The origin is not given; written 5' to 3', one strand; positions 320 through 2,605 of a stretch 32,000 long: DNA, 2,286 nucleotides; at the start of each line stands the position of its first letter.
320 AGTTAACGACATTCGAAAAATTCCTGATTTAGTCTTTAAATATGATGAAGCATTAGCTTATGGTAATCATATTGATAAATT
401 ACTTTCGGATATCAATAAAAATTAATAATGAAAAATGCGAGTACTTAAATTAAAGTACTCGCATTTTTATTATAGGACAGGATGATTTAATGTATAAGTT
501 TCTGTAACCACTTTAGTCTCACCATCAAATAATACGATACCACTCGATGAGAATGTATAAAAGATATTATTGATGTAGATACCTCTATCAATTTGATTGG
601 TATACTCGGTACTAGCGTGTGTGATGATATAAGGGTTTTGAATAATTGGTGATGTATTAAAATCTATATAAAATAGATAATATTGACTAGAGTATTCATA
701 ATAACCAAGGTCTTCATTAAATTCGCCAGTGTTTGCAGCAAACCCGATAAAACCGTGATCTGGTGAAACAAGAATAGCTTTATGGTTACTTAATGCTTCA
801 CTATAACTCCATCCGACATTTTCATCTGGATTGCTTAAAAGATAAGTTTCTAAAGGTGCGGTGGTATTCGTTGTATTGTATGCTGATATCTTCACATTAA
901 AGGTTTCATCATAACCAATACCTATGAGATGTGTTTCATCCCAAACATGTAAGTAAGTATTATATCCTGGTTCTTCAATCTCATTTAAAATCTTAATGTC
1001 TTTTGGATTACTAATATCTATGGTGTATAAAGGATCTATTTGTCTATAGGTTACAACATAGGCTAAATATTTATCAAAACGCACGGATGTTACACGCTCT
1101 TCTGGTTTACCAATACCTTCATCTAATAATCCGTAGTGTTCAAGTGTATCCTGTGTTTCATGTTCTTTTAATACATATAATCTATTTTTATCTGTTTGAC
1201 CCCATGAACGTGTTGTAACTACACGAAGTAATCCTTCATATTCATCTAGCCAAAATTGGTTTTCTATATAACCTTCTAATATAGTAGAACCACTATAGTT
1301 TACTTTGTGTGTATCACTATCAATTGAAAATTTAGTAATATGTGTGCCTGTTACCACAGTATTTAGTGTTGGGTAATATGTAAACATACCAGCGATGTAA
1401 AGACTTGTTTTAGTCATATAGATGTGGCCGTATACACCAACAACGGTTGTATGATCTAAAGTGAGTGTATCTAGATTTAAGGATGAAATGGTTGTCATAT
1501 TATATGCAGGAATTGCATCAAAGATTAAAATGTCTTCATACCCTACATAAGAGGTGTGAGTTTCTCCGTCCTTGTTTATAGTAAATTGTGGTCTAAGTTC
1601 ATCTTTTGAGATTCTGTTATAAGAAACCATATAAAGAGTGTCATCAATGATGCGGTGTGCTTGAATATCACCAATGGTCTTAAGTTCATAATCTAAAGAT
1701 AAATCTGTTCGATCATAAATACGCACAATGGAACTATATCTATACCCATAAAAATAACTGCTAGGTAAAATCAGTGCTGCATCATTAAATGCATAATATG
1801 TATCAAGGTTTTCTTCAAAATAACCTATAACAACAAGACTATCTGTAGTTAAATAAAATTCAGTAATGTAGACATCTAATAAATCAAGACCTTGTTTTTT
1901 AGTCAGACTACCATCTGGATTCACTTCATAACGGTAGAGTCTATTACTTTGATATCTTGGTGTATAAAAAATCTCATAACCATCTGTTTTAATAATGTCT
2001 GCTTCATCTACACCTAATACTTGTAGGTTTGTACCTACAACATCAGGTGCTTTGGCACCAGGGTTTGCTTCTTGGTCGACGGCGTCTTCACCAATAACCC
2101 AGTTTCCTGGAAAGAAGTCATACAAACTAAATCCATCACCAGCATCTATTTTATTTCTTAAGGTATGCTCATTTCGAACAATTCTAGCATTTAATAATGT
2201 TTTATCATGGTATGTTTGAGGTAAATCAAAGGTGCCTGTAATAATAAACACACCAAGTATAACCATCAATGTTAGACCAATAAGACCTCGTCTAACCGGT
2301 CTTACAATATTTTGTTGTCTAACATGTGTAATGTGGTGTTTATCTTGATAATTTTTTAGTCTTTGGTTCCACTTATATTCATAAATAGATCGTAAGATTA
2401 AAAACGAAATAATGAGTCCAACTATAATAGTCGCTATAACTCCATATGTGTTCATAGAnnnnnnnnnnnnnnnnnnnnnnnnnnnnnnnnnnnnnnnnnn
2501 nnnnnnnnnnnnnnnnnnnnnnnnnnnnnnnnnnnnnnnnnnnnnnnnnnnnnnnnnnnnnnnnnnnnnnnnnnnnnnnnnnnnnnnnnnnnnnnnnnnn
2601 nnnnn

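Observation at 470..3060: Receiver-less LytTR regulator coupled to a membrane protein with a giant extracellular beta-propeller: an atypical LytTR regulatory system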

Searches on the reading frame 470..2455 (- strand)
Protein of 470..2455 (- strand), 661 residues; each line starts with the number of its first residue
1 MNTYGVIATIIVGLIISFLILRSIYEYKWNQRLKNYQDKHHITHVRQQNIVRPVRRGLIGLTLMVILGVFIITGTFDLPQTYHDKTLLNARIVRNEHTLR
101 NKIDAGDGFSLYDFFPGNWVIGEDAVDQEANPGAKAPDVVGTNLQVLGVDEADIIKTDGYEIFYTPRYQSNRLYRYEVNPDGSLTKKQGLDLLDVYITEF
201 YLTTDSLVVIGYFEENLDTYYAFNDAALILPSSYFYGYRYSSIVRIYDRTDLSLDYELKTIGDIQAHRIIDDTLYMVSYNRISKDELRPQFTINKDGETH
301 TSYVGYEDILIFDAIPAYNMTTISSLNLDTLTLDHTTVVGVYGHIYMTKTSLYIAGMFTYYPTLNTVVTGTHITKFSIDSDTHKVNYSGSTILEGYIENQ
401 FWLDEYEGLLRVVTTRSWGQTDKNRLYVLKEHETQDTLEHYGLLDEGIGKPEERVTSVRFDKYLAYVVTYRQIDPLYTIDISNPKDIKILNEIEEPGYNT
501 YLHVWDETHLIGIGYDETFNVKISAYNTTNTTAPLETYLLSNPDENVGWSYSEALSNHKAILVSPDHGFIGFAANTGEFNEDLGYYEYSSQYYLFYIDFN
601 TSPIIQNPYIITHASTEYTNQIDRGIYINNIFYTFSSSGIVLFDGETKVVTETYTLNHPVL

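Call 3: search_protein_families(library=pfam, proteins=[window:470-2455:-], max_evalue=1)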
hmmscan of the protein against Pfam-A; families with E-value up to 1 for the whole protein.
window:470-2455:- (661 aa): 1 family
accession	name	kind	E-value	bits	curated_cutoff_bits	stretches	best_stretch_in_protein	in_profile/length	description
PF09826.15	Beta_propel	-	1.3e-112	377.7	22.4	1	141-647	3-494/495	Beta propeller domain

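Call 4: search_protein_families(library=ncbifam, proteins=[window:470-2455:-], max_evalue=1)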
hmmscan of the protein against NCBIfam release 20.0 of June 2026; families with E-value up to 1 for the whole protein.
window:470-2455:- (661 aa): 0 families

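Call 8: find_homologous_proteins(query=window:470-2455:-)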
Query window:470-2455:- (661 aa): 182 proteins with E <= 0.001 among 8000 candidates; the best 120 are listed.
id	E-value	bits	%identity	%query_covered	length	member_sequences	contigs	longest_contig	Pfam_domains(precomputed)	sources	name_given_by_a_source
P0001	0.0e+0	1480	98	100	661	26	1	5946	PF09826.16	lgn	-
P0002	3.2e-263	893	62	100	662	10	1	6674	PF09826.16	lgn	-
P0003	7.9e-255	866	61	100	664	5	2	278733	PF09826.16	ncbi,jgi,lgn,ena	-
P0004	1.7e-220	752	54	99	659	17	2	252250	PF09826.16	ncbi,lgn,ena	-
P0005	2.8e-218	745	54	99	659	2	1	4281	PF09826.16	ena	-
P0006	1.4e-213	729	53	97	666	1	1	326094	PF09826.16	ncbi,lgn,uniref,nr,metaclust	ncbi:beta-propeller domain-containing protein [Acholeplasma granularum]|uniref:beta-propeller domain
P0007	4.5e-208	711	51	99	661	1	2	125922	PF09826.16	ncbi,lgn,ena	-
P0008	1.9e-159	550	44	99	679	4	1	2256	PF09826.16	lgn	-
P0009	2.9e-126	441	40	99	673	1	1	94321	PF09826.16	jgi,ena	-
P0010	6.3e-123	430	40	95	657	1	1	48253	PF09826.16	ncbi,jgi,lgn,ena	-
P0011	1.9e-119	418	38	99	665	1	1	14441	PF09826.16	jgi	jgi:inhibitor of cysteine peptidase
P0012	8.9e-118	413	38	99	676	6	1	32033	PF09826.16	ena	-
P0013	1.1e-115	406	39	95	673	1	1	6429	PF09826.16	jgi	jgi:inhibitor of cysteine peptidase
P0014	1.1e-114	403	38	98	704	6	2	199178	PF09826.16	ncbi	-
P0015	1.6e-114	402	39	100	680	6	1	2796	PF09826.16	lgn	-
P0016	4.6e-114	400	38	96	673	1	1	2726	PF09826.16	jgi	jgi:inhibitor of cysteine peptidase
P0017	1.1e-113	399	38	98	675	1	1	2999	PF09826.16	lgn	-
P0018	3.2e-113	398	38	95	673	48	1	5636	PF09826.16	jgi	-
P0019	8.9e-112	393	38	99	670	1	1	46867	PF09826.16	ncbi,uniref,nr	ncbi:beta-propeller domain-containing protein [Peloplasma aerotolerans]|uniref:Beta-propeller domain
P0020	2.5e-110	388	38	99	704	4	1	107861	PF09826.16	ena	-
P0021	3.4e-110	388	37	99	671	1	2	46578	PF09826.16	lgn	-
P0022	2.4e-109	385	36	100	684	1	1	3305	PF09826.16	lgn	-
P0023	3.8e-109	384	36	96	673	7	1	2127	PF09826.16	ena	-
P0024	8.8e-109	383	37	99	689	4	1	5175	PF09826.16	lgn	-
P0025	9.6e-109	383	36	100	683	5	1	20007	PF09826.16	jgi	-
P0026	2.9e-108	381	37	96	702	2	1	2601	PF09826.16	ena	-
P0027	7.9e-108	380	36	95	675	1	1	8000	PF09826.16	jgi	jgi:inhibitor of cysteine peptidase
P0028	6.4e-107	377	37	99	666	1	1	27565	PF09826.16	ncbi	-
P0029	1.7e-106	375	36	99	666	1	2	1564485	PF09826.16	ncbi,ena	-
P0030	3.2e-106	375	35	98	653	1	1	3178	PF09826.16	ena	-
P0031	3.7e-106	374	35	97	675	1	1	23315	PF09826.16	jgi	jgi:inhibitor of cysteine peptidase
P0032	5.3e-106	374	37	99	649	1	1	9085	PF09826.16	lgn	-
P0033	1.4e-105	372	36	99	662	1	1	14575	PF09826.16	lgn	-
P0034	1.5e-104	369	36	100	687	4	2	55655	PF09826.16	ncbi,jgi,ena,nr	ncbi:MAG: beta-propeller domain-containing protein [Acholeplasmataceae bacterium]|jgi:uncharacterize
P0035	5.3e-103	364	37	98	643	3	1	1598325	PF09826.16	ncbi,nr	ncbi:beta-propeller domain-containing protein [Mycoplasmatota bacterium]|nr:beta-propeller domain-co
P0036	6.8e-103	364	37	100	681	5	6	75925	PF09826.16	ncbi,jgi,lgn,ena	-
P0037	1.7e-102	362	37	100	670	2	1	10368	PF09826.16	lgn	-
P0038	1.8e-102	362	37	99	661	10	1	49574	PF09826.16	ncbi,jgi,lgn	jgi:uncharacterized secreted protein with C-terminal beta-propeller domain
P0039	4.8e-102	361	35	100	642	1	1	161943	PF09826.16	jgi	jgi:uncharacterized secreted protein with C-terminal beta-propeller domain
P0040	1.5e-101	359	38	99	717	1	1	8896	PF09826.16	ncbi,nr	ncbi:MAG: hypothetical protein EP317_05305 [Bacillota bacterium]|nr:MAG: hypothetical protein EP317_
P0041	4.2e-101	358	36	100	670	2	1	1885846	PF09826.16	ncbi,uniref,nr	ncbi:beta-propeller domain-containing protein [Mariniplasma anaerobium]|uniref:Uncharacterized prote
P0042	4.4e-101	358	35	100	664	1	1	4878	PF09826.16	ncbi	-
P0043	9.3e-101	357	37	96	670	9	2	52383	PF09826.16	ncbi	-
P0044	1.1e-100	356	37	99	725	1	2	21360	PF09826.16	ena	-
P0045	5.1e-100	354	35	100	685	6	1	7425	PF09826.16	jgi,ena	-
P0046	9.6e-100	353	37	95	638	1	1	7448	PF09826.16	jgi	jgi:uncharacterized secreted protein with C-terminal beta-propeller domain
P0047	1.7e-99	352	35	99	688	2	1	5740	PF09826.16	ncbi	-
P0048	6.2e-99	350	36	98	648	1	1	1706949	PF09826.16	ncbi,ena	-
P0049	8.3e-99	350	36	99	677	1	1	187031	PF09826.16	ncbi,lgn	-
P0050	1.2e-98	350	35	99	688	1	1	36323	PF09826.16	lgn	-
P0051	2.8e-98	348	35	99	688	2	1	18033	PF09826.16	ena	-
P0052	1.1e-95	340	35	100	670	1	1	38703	PF09826.16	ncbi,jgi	ncbi:MAG: beta-propeller domain-containing protein [Acholeplasmataceae bacterium]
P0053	5.1e-95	338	35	100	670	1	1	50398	PF09826.16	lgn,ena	-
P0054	7.1e-95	337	35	100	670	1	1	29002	PF09826.16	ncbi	-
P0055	1.4e-94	336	35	100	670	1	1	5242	PF09826.16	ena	-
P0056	1.7e-94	336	35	100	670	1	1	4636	PF09826.16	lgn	-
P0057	4.3e-94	334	35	100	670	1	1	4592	PF09826.16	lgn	-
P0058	4.7e-94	334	35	100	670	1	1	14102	PF09826.16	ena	-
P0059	1.1e-93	333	35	100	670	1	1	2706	PF09826.16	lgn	-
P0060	1.9e-93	332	35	100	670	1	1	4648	PF09826.16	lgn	-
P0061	7.4e-88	314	35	99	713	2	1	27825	PF09826.16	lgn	-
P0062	1.9e-87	313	36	100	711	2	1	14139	PF09826.16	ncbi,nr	ncbi:MAG: beta-propeller domain-containing protein [Acholeplasmataceae bacterium]|nr:beta-propeller 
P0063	2.2e-87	312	35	99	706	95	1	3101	PF09826.16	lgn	-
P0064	2.7e-85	305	35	95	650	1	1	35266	PF09826.16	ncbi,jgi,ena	ncbi:MAG: beta-propeller domain-containing protein [Acholeplasmataceae bacterium]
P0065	4.2e-75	272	33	95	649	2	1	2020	PF09826.16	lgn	-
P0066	2.3e-73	266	36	81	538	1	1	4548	PF09826.16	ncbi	ncbi:MAG: beta-propeller domain-containing protein, partial [Acholeplasmataceae bacterium]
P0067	8.1e-69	251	37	67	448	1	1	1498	PF09826.16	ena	-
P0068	6.5e-65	238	33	81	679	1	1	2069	PF09826.16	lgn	-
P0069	2.1e-62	230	35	80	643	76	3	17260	PF09826.16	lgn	-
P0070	2.9e-59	219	33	78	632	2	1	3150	PF09826.16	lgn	-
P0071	5.0e-58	215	33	90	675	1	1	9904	PF09826.16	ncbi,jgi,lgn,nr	ncbi:MAG: beta-propeller domain-containing protein [Acholeplasmatales bacterium]|jgi:uncharacterized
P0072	2.5e-56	210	32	76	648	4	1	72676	PF09826.16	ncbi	-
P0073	7.9e-46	175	31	82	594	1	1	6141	PF09826.16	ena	-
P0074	4.3e-44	169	28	96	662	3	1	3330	PF09826.16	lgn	-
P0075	1.3e-38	151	29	94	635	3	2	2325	PF09826.16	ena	-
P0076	1.1e-33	135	29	87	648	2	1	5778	PF09826.16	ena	-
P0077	6.1e-33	132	31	80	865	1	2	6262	PF09826.16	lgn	-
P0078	1.0e-32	132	29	65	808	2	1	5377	PF09826.16,PF00353.26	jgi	jgi:uncharacterized secreted protein with C-terminal beta-propeller domain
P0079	2.4e-32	130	37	38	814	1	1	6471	PF09826.16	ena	-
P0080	6.3e-32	129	30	77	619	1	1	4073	PF09826.16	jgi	jgi:uncharacterized secreted protein with C-terminal beta-propeller domain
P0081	9.6e-32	128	30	66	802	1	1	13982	PF09826.16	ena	-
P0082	8.8e-31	125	27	78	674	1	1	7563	PF09826.16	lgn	-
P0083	1.9e-30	124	27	75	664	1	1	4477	PF09826.16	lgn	-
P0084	6.1e-30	123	28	64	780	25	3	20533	PF09826.16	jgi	jgi:hypothetical protein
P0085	6.6e-30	122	29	76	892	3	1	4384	PF09826.16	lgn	-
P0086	1.0e-29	122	31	43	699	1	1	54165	PF09826.16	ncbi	-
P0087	3.8e-29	120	29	66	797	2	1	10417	PF09826.16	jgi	-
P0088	4.2e-29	120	35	33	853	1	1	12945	PF09826.16,PF00353.26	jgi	jgi:uncharacterized secreted protein with C-terminal beta-propeller domain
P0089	7.6e-29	119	27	64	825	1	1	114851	PF09826.16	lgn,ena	-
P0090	8.5e-29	119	30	77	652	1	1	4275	PF09826.16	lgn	-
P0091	9.5e-29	119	29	62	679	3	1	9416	PF09826.16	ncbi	ncbi:MAG: beta-propeller domain-containing protein [Acidimicrobiia bacterium]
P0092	9.7e-29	119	26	67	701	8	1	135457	PF09826.16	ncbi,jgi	-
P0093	1.1e-28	118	31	63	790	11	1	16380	PF09826.16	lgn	-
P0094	1.1e-28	118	29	69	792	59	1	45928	PF09826.16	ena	-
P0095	1.3e-28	118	28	65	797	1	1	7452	PF09826.16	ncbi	-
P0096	1.6e-28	118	29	82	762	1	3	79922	PF09826.16,PF07833.17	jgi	-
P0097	3.9e-28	117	25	81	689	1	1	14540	PF09826.16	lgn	-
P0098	4.8e-28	116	27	81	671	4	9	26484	PF09826.16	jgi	-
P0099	4.9e-28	116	26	79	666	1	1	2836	PF09826.16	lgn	-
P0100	1.4e-27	115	28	66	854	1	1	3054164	PF09826.16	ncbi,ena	-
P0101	1.7e-27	114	28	66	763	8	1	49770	PF09826.16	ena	-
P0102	5.3e-27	113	27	63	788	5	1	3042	PF09826.16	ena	-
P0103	8.5e-27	112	30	64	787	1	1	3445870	PF09826.16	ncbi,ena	-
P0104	9.6e-27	112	27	63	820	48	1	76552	PF09826.16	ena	-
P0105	9.9e-27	112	28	66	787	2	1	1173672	PF09826.16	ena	-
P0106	1.2e-26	112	29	70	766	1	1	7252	PF12840.14,PF13412.13,PF02002.24,PF09826.16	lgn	-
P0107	1.4e-26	111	29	64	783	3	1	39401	PF09826.16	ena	-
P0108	2.5e-26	111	28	78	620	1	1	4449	PF09826.16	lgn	-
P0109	4.4e-26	110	27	66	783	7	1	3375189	PF09826.16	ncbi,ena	-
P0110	1.1e-25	108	28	66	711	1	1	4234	PF09826.16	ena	-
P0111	1.5e-25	108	28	85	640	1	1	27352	PF09826.16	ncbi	-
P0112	2.4e-25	107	26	63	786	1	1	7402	PF09826.16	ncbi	-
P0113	3.4e-25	107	26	65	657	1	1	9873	PF09826.16,PF08309.18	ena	-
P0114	4.5e-25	106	27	63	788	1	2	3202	PF09826.16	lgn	-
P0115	5.7e-25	106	34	37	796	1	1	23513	PF09826.16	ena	-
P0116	6.6e-25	106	26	64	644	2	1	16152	PF09826.16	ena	-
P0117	1.1e-24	105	28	77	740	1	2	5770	PF09826.16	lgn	-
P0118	1.5e-24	105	28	79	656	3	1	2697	PF09826.16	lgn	-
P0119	1.8e-24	104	30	53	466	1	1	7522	PF09826.16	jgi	jgi:uncharacterized secreted protein with C-terminal beta-propeller domain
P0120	4.3e-24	103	41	22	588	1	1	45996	PF09826.16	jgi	jgi:uncharacterized secreted protein with C-terminal beta-propeller domain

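Call 19: find_related_loci(query=A1, collection=genome_contigs, flank=6000)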
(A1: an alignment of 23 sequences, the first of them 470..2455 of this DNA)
Query A1 (661 aa) in genome_contigs; peptide patterns used: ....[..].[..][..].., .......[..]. (x = any residue, [..] = any of these).
600 stretches matched a pattern (row limit reached: there are more); 555 encode a relative of the query (tblastn E <= 1e-3); the best 80 are kept; 80 distinct loci.
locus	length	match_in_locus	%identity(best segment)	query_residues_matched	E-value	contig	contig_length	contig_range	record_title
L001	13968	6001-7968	51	1-656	0e+0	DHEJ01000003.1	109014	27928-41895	MAG TPA_asm: Acholeplasmataceae bacterium UBA4853 UBA4853_contig_1430, whole genome shotgun sequence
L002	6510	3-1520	64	160-661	0e+0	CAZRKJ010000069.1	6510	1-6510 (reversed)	MAG TPA_asm: uncultured Acholeplasma sp. isolate binchicken_co173_132 genome assembly, contig: NODE_39146_length_6510_co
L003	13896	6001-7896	40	29-653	1e-123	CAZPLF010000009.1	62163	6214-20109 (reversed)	MAG TPA_asm: uncultured Mariniplasma sp. isolate SRP178699_co1_430 genome assembly, contig: NODE_385_length_62163_cov_19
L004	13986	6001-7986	37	1-653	1e-114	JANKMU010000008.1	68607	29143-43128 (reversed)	MAG: Tenericutes bacterium isolate M17C-02 NODE_8_length_68607_cov_4.841828, whole genome shotgun sequence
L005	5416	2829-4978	41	1-659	1e-106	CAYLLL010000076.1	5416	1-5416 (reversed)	MAG TPA_asm: uncultured Mariniplasma sp. isolate SRP093185_co1_165 genome assembly, contig: NODE_11470_length_5416_cov_7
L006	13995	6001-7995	37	1-660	1e-104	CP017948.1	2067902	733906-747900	Tenericutes bacterium MO-XQ, complete sequence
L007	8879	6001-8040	38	1-659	1e-116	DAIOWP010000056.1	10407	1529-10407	MAG TPA_asm: Acholeplasmataceae bacterium isolate CTOTU29504 NODE_3469_length_10407_cov_7.700734, whole genome shotgun s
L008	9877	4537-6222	37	129-653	2e-82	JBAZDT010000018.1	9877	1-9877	MAG: Bacilli bacterium isolate SO_2017_LW3_106 NODE_21721_length_9877_cov_1.377333_LW162_2017, whole genome shotgun sequ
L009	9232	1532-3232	36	122-643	4e-80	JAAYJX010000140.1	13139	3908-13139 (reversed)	MAG: Erysipelotrichia bacterium isolate AS10tlH2TH_345 276668_AS10, whole genome shotgun sequence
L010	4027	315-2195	33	45-643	2e-76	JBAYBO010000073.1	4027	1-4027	MAG: Bacilli bacterium isolate SO_2016_CLC_T2_123 scaffold48751_PH3_Jul20_2016, whole genome shotgun sequence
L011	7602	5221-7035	33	53-644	2e-73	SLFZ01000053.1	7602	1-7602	MAG: Candidatus Izimaplasma bacterium isolate CSSed162cmB_71 CSSed16-2cmB-42921, whole genome shotgun sequence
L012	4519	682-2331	34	124-644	2e-72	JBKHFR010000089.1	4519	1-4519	MAG: Acholeplasmataceae bacterium isolate D1M05_53 NODE_19378_length_4519_cov_8.259409, whole genome shotgun sequence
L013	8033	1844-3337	34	142-627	7e-65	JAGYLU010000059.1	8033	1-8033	MAG: Acholeplasmataceae bacterium isolate M50B101 59, whole genome shotgun sequence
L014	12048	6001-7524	33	124-614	6e-64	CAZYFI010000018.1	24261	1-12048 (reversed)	MAG TPA_asm: uncultured Bacteroidales bacterium isolate SRP263991_co7_841 genome assembly, contig: NODE_3090_length_2426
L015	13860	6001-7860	30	61-640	1e-61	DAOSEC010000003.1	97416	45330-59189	MAG TPA_asm: Bacilli bacterium isolate AMR_MDS_1815 NODE_166_length_97416_cov_6.050944, whole genome shotgun sequence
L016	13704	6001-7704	31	35-576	3e-59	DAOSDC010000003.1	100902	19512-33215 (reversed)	MAG TPA_asm: Bacilli bacterium isolate AMR_MDS_1841 NODE_156_length_100902_cov_6.498686, whole genome shotgun sequence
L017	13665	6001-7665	29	94-647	3e-55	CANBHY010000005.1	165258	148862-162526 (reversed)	MAG TPA_asm: uncultured Clostridium sp. isolate SRR15431161_bin.17_metawrap_v1.3_MAG genome assembly, contig: NODE.43_le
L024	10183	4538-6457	30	16-648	1e-49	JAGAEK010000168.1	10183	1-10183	MAG: Oscillospiraceae bacterium isolate RGIG8367 Water_buffalos_Rumen.Co__c7262098, whole genome shotgun sequence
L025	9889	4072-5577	31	138-647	2e-48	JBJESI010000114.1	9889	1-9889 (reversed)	MAG: Oscillospiraceae bacterium isolate PUUB50_bin.025 NODE_2848_length_9889_cov_3.911226, whole genome shotgun sequence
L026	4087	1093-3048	28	23-647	1e-48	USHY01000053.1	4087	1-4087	uncultured Clostridium sp. isolate UMGS1740 genome assembly, contig: NODE_5123_length_4087_cov_10.019593, whole genome s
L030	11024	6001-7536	30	142-647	6e-48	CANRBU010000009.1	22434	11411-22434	MAG: uncultured Clostridia bacterium isolate Lapin-028__bin77 genome assembly, contig: Lapin-028__NODE_2518_length_22434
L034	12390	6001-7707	29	125-643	6e-47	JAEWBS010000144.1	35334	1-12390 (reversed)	MAG: Bacillota bacterium isolate OH_PBB_26 k127_39510, whole genome shotgun sequence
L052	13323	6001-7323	31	133-579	1e-43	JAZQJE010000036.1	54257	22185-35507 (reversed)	MAG: Acutalibacteraceae bacterium isolate T1900044621_TS20190087.MAGScoT_cleanbin_000023 SGB_889_k141_182247, whole geno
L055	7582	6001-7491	27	142-642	1e-43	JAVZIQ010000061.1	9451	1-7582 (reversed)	MAG: Candidatus Bathyarchaeia archaeon isolate DRTY-6_201901_bins_51 DRTY-6_201901_bins_51_scaffold_61, whole genome sho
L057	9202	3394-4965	29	142-638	2e-43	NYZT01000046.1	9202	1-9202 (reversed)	MAG: Candidatus Woesearchaeota archaeon isolate ARS49 MHASMcontig_204466, whole genome shotgun sequence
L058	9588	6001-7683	29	99-643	5e-43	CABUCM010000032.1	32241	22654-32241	MAG TPA_asm: uncultured Ruminiclostridium sp. isolate MGYG-HGUT-03872 genome assembly, contig: GUT_GENOME246551_32, whol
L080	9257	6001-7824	26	24-651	2e-41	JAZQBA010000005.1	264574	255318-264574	MAG: Acutalibacteraceae bacterium isolate T1900044642_TS20190108.MAGScoT_cleanbin_000010 SGB_1278_k141_845921, whole gen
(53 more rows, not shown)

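Call 25: search_protein_families(library=pfam, alignment_id=A3, max_evalue=0.001)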
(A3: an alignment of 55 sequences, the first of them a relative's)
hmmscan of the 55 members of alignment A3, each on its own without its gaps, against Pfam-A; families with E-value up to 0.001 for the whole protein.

A. member 1, L017:5268-5738:+ (157 aa): 4 families
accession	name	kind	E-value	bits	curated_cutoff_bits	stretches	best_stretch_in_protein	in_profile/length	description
PF08281.18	Sigma70_r4_2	-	8.9e-15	54.5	25.7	1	95-146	3-54/54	Sigma-70, region 4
PF04542.20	Sigma70_r2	-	1e-10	41.7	24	1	9-75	1-69/71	Sigma-70 region 2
PF04545.22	Sigma70_r4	-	6.7e-08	32.4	24.1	1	101-148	3-50/50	Sigma-70, region 4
PF06056.18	Terminase_5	-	1.9e-05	25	20.3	1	112-145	7-40/58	Putative ATPase subunit of terminase (gpP-like)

B. families by the number of members that match (of 55 scanned): 67 families (the first 25 are shown)
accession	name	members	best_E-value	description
PF08281.18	Sigma70_r4_2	19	1.1e-17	Sigma-70, region 4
PF04542.20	Sigma70_r2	19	2.9e-16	Sigma-70 region 2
PF04545.22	Sigma70_r4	17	1.5e-11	Sigma-70, region 4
PF07638.17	Sigma70_ECF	8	3.4e-07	ECF sigma factor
PF04397.21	LytTR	6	2.1e-22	LytTr DNA-binding domain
PF01022.26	HTH_5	4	9.1e-12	Bacterial regulatory protein, arsR family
PF12840.13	HTH_20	4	4.9e-09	Helix-turn-helix domain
PF06056.18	Terminase_5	4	4.2e-07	Putative ATPase subunit of terminase (gpP-like)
PF13384.12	HTH_23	4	0.00022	Homeodomain-like domain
PF01978.25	TrmB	3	1.6e-16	Sugar-specific transcriptional regulator TrmB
PF01726.22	LexA_DNA_bind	3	6e-07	LexA DNA binding domain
PF04297.20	UPF0122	3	4.7e-05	Putative helix-turn-helix protein, YlxM / p13 like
PF01077.27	NIR_SIR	2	1.8e-18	Nitrite and sulphite reductase 4Fe-4S domain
PF13412.12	HTH_24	2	1.3e-07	Winged helix-turn-helix DNA-binding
PF25213.1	HVO_A0261_N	2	6.2e-07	HVO_A0261 N-terminal domain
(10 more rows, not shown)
